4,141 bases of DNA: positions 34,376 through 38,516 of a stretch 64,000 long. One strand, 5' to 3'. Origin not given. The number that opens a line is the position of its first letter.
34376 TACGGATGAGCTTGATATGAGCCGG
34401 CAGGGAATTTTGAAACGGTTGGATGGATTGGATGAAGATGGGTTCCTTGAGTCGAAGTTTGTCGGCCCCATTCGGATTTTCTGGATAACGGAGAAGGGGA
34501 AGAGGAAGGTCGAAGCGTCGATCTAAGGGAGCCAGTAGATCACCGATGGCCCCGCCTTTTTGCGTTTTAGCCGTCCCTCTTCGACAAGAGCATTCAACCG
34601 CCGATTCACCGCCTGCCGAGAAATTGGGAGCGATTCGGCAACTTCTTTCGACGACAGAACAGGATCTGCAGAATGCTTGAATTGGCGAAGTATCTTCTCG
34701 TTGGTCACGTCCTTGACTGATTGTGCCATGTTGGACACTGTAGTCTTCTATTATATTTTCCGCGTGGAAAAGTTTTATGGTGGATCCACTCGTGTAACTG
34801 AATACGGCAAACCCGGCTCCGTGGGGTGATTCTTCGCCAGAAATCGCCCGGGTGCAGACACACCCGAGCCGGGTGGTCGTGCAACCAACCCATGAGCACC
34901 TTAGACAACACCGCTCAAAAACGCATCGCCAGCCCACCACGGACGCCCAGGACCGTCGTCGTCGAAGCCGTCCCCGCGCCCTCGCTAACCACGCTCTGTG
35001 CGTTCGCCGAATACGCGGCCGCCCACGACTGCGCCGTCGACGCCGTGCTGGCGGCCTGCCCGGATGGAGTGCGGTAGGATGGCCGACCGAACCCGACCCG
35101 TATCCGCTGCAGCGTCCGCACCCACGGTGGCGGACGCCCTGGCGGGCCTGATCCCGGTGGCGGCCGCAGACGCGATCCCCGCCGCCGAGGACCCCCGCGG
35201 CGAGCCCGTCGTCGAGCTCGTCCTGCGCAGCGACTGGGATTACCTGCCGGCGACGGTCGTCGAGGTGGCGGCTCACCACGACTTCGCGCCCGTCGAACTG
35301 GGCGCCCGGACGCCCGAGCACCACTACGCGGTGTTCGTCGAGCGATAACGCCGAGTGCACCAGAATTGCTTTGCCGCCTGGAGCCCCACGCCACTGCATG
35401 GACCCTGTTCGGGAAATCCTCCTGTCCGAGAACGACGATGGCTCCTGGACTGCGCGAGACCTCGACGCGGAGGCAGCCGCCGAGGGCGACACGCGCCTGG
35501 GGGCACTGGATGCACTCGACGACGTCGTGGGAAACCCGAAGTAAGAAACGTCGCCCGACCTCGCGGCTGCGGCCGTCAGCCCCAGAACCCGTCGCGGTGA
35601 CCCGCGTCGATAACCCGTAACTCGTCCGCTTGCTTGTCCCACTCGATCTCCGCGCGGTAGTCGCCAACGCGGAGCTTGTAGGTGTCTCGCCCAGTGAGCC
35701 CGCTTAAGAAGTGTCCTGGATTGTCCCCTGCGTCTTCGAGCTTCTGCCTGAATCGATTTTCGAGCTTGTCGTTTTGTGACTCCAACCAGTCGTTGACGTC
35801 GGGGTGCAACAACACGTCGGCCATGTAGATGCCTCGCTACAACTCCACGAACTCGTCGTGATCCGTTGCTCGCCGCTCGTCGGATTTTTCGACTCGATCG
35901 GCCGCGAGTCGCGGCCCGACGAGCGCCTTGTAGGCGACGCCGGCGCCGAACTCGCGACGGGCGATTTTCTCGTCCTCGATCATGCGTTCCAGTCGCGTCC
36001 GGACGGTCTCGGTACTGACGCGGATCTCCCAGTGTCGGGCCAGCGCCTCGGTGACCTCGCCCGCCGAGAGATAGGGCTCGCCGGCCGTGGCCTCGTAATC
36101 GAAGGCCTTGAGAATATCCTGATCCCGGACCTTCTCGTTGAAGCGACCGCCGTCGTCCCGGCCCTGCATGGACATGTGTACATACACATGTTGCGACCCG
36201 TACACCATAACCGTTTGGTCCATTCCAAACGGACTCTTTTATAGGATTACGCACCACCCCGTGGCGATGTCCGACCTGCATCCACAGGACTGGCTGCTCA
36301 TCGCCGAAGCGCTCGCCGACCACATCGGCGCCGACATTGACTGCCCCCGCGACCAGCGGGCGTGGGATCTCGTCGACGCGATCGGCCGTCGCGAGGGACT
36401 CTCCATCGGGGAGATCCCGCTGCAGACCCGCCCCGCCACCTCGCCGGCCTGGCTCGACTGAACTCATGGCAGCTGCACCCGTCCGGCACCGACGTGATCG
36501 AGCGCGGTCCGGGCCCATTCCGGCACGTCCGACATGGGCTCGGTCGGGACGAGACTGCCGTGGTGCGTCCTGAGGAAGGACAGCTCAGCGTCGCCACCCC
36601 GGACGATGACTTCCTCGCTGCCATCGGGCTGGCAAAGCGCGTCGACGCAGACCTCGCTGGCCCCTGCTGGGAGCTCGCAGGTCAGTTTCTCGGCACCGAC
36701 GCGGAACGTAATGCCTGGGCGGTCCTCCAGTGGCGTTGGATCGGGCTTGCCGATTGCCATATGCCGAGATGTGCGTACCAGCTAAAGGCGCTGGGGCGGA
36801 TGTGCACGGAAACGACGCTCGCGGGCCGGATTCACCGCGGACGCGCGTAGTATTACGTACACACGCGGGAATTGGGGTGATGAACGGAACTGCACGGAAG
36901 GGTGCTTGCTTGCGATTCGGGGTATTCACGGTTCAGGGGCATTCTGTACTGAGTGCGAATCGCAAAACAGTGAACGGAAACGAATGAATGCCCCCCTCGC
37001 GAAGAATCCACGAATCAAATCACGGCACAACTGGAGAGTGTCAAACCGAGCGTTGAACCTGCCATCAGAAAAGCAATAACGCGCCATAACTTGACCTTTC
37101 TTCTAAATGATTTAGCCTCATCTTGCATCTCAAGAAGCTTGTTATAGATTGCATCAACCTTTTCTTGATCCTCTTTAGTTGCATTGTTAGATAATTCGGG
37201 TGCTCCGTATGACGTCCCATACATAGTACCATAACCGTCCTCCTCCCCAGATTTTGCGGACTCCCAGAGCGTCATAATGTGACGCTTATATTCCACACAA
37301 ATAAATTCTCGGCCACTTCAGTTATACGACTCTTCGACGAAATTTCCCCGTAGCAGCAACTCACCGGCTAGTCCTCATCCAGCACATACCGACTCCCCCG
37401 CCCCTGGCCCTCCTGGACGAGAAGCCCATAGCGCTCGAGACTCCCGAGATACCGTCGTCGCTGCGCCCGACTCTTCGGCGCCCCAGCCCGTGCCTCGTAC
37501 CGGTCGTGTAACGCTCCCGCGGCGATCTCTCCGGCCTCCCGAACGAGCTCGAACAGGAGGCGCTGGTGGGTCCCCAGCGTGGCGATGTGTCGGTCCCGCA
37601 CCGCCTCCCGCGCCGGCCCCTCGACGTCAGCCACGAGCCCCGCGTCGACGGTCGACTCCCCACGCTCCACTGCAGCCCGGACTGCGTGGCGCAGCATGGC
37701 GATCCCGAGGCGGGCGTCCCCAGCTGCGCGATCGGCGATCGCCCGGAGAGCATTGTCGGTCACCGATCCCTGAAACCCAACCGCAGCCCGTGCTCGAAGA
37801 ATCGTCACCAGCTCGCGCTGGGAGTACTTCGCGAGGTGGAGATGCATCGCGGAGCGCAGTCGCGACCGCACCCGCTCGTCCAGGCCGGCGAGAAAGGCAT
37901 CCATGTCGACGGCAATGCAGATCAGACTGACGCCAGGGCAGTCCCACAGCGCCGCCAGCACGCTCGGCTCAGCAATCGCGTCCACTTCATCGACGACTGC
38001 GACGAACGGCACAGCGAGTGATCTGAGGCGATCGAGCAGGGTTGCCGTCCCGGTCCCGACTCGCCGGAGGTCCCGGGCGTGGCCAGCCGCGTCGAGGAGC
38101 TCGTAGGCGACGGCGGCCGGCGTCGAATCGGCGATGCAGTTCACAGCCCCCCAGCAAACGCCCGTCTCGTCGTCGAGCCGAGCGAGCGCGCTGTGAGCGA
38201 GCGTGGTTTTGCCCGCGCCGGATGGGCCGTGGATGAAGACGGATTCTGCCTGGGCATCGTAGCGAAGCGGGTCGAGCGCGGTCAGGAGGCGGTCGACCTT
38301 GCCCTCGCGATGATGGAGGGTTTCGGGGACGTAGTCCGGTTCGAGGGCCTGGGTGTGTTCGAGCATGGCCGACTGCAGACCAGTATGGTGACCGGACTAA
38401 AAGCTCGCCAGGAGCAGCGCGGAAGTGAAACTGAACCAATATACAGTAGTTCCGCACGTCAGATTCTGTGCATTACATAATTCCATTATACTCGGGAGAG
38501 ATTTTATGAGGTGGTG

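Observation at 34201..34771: Convergent paralogous wHTH genes, each preceded by the same palindromic site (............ core)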

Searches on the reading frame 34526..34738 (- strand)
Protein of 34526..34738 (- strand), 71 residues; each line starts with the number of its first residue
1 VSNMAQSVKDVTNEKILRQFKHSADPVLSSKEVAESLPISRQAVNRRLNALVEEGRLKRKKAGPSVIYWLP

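Call 6: search_protein_families(library=pfam, proteins=[window:34526-34738:-], max_evalue=0.01)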
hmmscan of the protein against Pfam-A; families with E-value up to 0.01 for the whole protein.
window:34526-34738:- (71 aa): 13 families
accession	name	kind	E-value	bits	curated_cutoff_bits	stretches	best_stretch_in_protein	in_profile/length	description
PF13412.12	HTH_24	-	6.8e-08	32.4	21.9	1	12-57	4-47/48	Winged helix-turn-helix DNA-binding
PF12802.13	MarR_2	-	4.6e-06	27.1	27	1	16-60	10-53/61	MarR family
PF08279.18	HTH_11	-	1.3e-05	25.4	25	1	14-55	3-43/55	HTH domain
PF03962.21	Mnd1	-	7e-05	23.5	23.5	1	34-69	22-57/60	Mnd1 HTH domain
PF12840.13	HTH_20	-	7.8e-05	23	27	1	16-54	9-45/51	Helix-turn-helix domain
PF13545.12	HTH_Crp_2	-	0.00028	21.2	27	1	27-60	22-56/70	Crp-like helix-turn-helix domain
PF13404.12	HTH_AsnC-type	-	0.00043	20.5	27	1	13-51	5-41/42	AsnC-type helix-turn-helix domain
PF09339.16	HTH_IclR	-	0.0011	19.1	22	1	16-59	8-50/52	IclR helix-turn-helix domain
PF01978.25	TrmB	-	0.0016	18.7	25.6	1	29-66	24-61/68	Sugar-specific transcriptional regulator TrmB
PF25213.1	HVO_A0261_N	-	0.0017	18.7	35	1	27-61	24-58/86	HVO_A0261 N-terminal domain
PF07106.19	TBPIP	-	0.0018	18.6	22.8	1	32-69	21-60/62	TBPIP/Hop2 winged helix domain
PF21248.3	SoFic-like_C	-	0.0019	18.8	27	1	31-68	34-71/76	Protein adenylyltransferase SoFic-like, C-terminal domain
PF00392.27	GntR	-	0.0073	16.4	27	1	27-63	23-60/64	Bacterial regulatory proteins, gntR family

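Call 9: find_homologous_proteins(query=window:34526-34738:-)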
Query window:34526-34738:-: 1 candidates shared short words with the query, none scored E <= 0.001.

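Call 48: search_protein_families(library=phrogs, proteins=[window:34526-34729:-], max_evalue=0.001)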
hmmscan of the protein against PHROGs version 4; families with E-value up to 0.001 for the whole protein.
window:34526-34729:- (68 aa): 7 families
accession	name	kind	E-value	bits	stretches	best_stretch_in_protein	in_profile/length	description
phrog_5978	-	unknown function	2.6e-06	27.8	1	10-66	299-353/364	-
phrog_1123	-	unknown function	0.00012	22.9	1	20-56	42-78/112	-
phrog_29395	-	unknown function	0.00014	21.9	1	8-67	7-65/531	-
phrog_4691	-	integration and excision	0.00026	22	1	21-58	15-48/78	excisionase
phrog_1687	-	transcription regulation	0.00027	22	1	21-60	77-116/162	MarR family transcrition regulator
phrog_1324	-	transcription regulation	0.00033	21.3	1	21-65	27-72/172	transcriptional activator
phrog_1368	-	transcription regulation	0.00086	20.1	1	25-60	28-63/101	transcriptional regulator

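Call 49: search_protein_families(library=ncbifam, proteins=[window:34526-34729:-], max_evalue=0.001)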
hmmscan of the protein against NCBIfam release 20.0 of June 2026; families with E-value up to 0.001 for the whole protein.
window:34526-34729:- (68 aa): 4 families
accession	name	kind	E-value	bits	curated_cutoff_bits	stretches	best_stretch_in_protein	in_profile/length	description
TIGR02018.2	his_ut_repres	equivalog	5.6e-06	25.9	220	1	3-60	2-60/226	histidine utilization transcriptional repressor HutC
NF053606.1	Sta1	subfamily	3.3e-05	23.9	80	1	13-59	25-69/100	Sta1 family transcriptional regulator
TIGR04176.1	MarR_EPS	equivalog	0.00016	21.7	88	1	7-57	3-51/105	MarR family EPS-associated transcriptional regulator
NF040939.2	trans_reg_lrs14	equivalog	0.00027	21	90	1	12-59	25-71/103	Lrs14 family HTH-type transcriptional regulator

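Call 58: search_dna_similar(query=window:34526-34729:-, collection=phages, mode=protein, max_evalue=0.01)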
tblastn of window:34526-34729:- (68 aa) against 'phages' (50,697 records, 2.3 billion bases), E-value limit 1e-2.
No match.

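Call 94: predict_structure(alignment_id=A9)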
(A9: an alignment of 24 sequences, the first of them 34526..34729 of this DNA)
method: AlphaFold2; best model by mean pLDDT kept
length: 68 residues; sequences in the alignment: 24
mean_pLDDT: 84.1   pTM: 0.68
mean pLDDT of the five models: 84.1, 83.9, 83.4, 82.7, 81.9
residues with pLDDT >= 90: 22; 70-90: 39; 50-70: 3; < 50: 4
segments of 3 or more residues with pLDDT < 50: 1-4
pLDDT, mean of each block of 10 residues (from residue 1): 60 86 85 86 92 91 89
secondary structure, 60 per line:
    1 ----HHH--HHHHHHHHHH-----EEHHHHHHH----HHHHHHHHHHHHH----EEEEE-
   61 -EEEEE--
elements in order: H10-19 H27-33 H38-50 E55-59 E62-66

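Call 98: fold_search(model_id=the predicted structure, library=pdb)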
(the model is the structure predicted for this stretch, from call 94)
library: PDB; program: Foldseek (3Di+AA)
matches with E <= 10: 1749; with E <= 0.001: 4
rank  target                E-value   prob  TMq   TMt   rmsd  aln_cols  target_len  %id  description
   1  7p6f_AAA              5.3e-04  1.00  0.62  0.41   8.4        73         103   22  1.93 A resolution X-ray crystal structure of the transcriptional regulator SrnR from Streptomyces griseus (released 2022-05-25)
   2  7wze_A                6.5e-04  1.00  0.77  0.34   1.5        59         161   22  Structure of Transcriptional regulator from Bacillus subtilis (strain 168) (released 2022-04-20)
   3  3m8e_A                8.4e-04  1.00  0.73  0.51   2.3        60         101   25  Protein structure of Type III plasmid segregation TubR (released 2010-07-07)
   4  6uvu_B                9.0e-04  1.00  0.64  0.39  12.4        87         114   18  Crystal structure of the AntR antimony-specific transcriptional repressor (released 2020-11-04)
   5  2mh2_MODEL_1_A        1.0e-03  1.00  0.75  0.79   1.8        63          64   25  Structural insights into the DNA recognition and protein interaction domains reveal fundamental homologous DNA (released 2014-04-16)
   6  3m8e_B                1.1e-03  1.00  0.75  0.57   3.3        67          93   22  Protein structure of Type III plasmid segregation TubR (released 2010-07-07)
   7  6j0e_A                1.5e-03  1.00  0.80  0.45   1.3        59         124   22  Structures of two ArsR As(III)-responsive repressors: implications for the mechanism of derepression (released 2019-07-03)
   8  7p6f_BBB              1.5e-03  1.00  0.76  0.53   3.0        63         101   27  1.93 A resolution X-ray crystal structure of the transcriptional regulator SrnR from Streptomyces griseus (released 2022-05-25)
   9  3m9a                  1.5e-03  1.00  0.78  0.59   2.4        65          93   25  Protein structure of type III plasmid segregation TubR (released 2010-07-07)
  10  6uvu_A                1.6e-03  1.00  0.68  0.45   3.0        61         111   16  Crystal structure of the AntR antimony-specific transcriptional repressor (released 2020-11-04)
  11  9e6a_B                1.7e-03  1.00  0.69  0.21   3.5        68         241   25  Pseudomonas putida KT2440 IclR-type transcription factor (PP_2609) (released 2025-11-12)
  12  5k5q_C                2.0e-03  1.00  0.72  0.56   3.0        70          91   20  Structure of AspA-DNA complex: novel centromere bindng protein-centromere complex (released 2016-06-01)
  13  7p6f_DDD              2.1e-03  1.00  0.76  0.54   3.0        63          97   27  1.93 A resolution X-ray crystal structure of the transcriptional regulator SrnR from Streptomyces griseus (released 2022-05-25)
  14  3f6v                  2.2e-03  1.00  0.75  0.54   1.2        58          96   22  Crystal structure of Possible transcriptional regulator for arsenical resistance (released 2008-11-25)
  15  2lkp_MODEL_1_A        2.2e-03  1.00  0.67  0.41   2.7        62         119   27  solution structure of apo-NmtR (released 2012-04-18)
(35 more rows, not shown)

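Call 121: list_cluster_members(proteins=[P0001, window:34526-34729:-, window:34526-34738:-])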
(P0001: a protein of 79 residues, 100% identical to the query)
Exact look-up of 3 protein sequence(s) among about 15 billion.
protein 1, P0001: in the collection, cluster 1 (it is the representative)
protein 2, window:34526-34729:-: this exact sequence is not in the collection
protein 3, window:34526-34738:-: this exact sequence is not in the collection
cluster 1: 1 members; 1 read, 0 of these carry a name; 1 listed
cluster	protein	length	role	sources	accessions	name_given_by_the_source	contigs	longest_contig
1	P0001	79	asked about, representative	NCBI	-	-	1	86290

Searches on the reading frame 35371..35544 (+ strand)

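Call 6: search_protein_families(library=pfam, proteins=[window:35371-35544:+], max_evalue=0.01)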
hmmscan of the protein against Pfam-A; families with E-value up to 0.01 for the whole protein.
window:35371-35544:+ (57 aa): 1 family
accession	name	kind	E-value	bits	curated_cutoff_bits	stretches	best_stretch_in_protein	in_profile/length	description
PF24113.1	DUF7387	-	1.4e-07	32.2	27.9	1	15-53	13-51/85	Family of unknown function (DUF7387)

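Call 49: search_protein_families(library=ncbifam, proteins=[window:35371-35544:+], max_evalue=0.001)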
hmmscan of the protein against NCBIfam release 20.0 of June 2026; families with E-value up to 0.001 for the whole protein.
window:35371-35544:+ (57 aa): 0 families

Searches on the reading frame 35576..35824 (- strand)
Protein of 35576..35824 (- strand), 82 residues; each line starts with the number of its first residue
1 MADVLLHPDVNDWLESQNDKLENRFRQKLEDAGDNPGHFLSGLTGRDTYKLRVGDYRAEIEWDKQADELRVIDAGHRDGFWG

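Call 6: search_protein_families(library=pfam, proteins=[window:35576-35824:-], max_evalue=0.01)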
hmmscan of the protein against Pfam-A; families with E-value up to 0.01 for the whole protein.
window:35576-35824:- (82 aa): 1 family
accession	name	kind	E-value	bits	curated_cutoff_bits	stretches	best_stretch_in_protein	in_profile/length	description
PF05016.21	ParE_toxin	-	0.00096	20.1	23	1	12-77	16-85/89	ParE toxin of type II toxin-antitoxin system, parDE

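Call 49: search_protein_families(library=ncbifam, proteins=[window:35576-35824:-], max_evalue=0.001)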
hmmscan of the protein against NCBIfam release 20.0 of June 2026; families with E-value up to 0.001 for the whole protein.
window:35576-35824:- (82 aa): 0 families

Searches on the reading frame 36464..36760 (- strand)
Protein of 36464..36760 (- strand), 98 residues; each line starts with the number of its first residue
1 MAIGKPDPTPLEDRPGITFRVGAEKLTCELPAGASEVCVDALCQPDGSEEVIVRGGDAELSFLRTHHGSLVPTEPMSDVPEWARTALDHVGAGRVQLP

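Call 18: search_protein_families(library=pfam, proteins=[window:36464-36760:-], max_evalue=0.001)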
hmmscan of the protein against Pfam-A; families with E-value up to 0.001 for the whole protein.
window:36464-36760:- (98 aa): 0 families

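Call 49: search_protein_families(library=ncbifam, proteins=[window:36464-36760:-], max_evalue=0.001)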
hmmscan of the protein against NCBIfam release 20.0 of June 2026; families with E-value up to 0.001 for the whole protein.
window:36464-36760:- (98 aa): 0 families

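Call 102: search_dna_similar(query=window:36467-36760:-, collection=phages, mode=protein, max_evalue=0.01)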
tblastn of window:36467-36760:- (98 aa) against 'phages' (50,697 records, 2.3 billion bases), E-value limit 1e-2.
No match.

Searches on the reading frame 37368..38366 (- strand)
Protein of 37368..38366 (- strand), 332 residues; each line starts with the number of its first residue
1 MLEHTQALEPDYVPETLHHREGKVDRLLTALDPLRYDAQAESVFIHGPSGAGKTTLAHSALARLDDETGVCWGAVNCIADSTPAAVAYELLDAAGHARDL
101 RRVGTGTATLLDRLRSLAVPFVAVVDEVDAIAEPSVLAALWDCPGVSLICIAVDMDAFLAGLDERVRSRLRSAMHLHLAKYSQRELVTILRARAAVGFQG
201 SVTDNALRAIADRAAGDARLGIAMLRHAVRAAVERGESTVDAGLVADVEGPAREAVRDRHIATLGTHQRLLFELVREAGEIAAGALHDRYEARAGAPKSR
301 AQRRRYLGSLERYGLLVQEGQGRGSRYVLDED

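Call 6: search_protein_families(library=pfam, proteins=[window:37368-38366:-], max_evalue=0.01)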
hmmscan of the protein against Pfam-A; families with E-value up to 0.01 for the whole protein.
window:37368-38366:- (332 aa): 9 families
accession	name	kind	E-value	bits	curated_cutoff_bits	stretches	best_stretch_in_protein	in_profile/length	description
PF13401.12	AAA_22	-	8.1e-11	42.8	27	1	39-144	4-108/130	AAA domain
PF13191.12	AAA_16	-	1.6e-09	38.9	32.6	1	19-134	4-147/167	AAA ATPase domain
PF22703.2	Cdc6_lid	-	2.8e-07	30.8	27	1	188-246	2-64/68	Cdc6 AAA+ ATPase-type lid domain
PF07728.20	AAA_5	-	0.00049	20.5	22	1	43-140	2-86/139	AAA domain (dynein-related subfamily)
PF20703.3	nSTAND1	-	0.0012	19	27.1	1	20-192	19-198/379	Novel STAND NTPase 1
PF00004.35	AAA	-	0.0017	19.2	21.2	1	44-133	2-71/131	ATPase family associated with various cellular activities (AAA)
PF00931.28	NB-ARC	-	0.0026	17.5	23.5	1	21-65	2-43/248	NB-ARC domain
PF00005.33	ABC_tran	-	0.0053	17.8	25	0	40-69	11-40/137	ABC transporter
PF13604.12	AAA_30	-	0.0081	16.4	27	0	43-133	21-102/191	AAA domain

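Call 103: search_dna_similar(query=window:37371-38366:-, collection=phages, mode=protein, max_evalue=0.00001, max_rows=12)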
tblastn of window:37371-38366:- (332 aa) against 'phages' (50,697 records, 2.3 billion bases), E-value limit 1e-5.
Records with a match: 10; places in all: 10; records where one place covers at least 80% of the query: 10.
Best place of each record, by identity: <60% 10.
By first word of the organism name: Halorubrum 3; Saline 2; Halobacterium 2; Haloferax 1; Haloarcula 1; Haloarchaeal 1.
By host as written in the record: Natrinema sp. J7-1 2; Halobacterium salinarum strain S9 2; - 2; Haloferax sp. Atlit 48N 1; Haloarcula hispanica 1; Natrinema thermotolerans A29 1; Halorubrum coriense 1.
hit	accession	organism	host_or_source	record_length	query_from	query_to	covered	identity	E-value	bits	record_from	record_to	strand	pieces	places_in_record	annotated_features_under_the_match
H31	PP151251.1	Haloferax phage LSV-48N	Haloferax sp. Atlit 48N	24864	1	331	100%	43.2%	1e-52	191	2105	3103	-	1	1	hypothetical protein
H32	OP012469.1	Saline Natrinema sp. J7-1 virus 2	Natrinema sp. J7-1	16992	1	329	99%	40.8%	2e-56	202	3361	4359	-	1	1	Orc1/Cdc6 superfamily protein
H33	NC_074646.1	Saline Natrinema sp. J7-1 virus 2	Natrinema sp. J7-1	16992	1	329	99%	40.8%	2e-56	202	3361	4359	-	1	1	Orc1/Cdc6 superfamily protein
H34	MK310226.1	Halobacterium phage ChaoS9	Halobacterium salinarum strain S9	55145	1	331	100%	34.9%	4e-27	117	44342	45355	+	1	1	orc1: Orc1-type DNA replication protein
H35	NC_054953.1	Halobacterium phage ChaoS9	Halobacterium salinarum strain S9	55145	1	331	100%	34.9%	4e-27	117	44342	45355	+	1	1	orc1: Orc1-type DNA replication protein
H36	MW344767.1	Haloarcula virus Harhisp1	Haloarcula hispanica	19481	1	327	98%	34.4%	4e-16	85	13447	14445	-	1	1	rep: Orc1-type DNA replication protein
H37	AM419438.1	Halorubrum virus BJ1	hypersaline lake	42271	11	331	97%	32.6%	8e-23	105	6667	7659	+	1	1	hypothetical protein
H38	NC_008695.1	Halorubrum virus BJ1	hypersaline lake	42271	11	331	97%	32.6%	8e-23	105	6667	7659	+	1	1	AAA family ATPase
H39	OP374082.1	Haloarchaeal virus HJTV-4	Natrinema thermotolerans A29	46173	1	329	99%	30.9%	6e-14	79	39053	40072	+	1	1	AAA family ATPase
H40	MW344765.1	Halorubrum virus Humcor1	Halorubrum coriense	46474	1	319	96%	30.0%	3e-17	89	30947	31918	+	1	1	orc1: Orc1 replication protein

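Call 105: get_annotated_region(hit=H31, flank=4500)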
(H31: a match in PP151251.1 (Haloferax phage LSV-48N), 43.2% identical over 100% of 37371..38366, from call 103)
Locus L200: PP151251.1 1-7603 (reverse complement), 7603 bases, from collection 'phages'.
description: Haloferax phage LSV-48N, complete genome.
organism: Haloferax phage LSV-48N (NCBI taxid 3129752)
taxonomy: Viruses
host: Haloferax sp. Atlit 48N; source: Atlit tide pools; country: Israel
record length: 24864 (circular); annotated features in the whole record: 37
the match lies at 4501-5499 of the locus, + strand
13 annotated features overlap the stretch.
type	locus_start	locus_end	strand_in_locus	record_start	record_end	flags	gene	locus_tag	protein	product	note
CDS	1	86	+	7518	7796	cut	-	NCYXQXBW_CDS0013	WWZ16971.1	hypothetical protein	-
CDS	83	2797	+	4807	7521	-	-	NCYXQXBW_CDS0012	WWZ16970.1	hypothetical protein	-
CDS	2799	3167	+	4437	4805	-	-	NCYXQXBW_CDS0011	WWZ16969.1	hypothetical protein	-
CDS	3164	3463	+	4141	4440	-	-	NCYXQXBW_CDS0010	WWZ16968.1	hypothetical protein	-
CDS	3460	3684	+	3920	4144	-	-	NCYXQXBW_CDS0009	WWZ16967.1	hypothetical protein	-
CDS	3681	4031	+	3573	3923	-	-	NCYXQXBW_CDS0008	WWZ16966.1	hypothetical protein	-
CDS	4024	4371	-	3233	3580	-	-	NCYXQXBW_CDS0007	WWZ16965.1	hypothetical protein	-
CDS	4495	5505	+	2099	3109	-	-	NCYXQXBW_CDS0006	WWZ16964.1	hypothetical protein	-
CDS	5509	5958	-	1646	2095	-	-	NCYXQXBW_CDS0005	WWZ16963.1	hypothetical protein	-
CDS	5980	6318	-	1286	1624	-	-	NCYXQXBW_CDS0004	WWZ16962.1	hypothetical protein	-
CDS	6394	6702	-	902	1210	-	-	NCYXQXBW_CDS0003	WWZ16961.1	hypothetical protein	-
CDS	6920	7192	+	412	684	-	-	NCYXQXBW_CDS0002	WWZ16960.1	hypothetical protein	-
CDS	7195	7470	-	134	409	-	-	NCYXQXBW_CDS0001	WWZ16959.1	transcriptional regulator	-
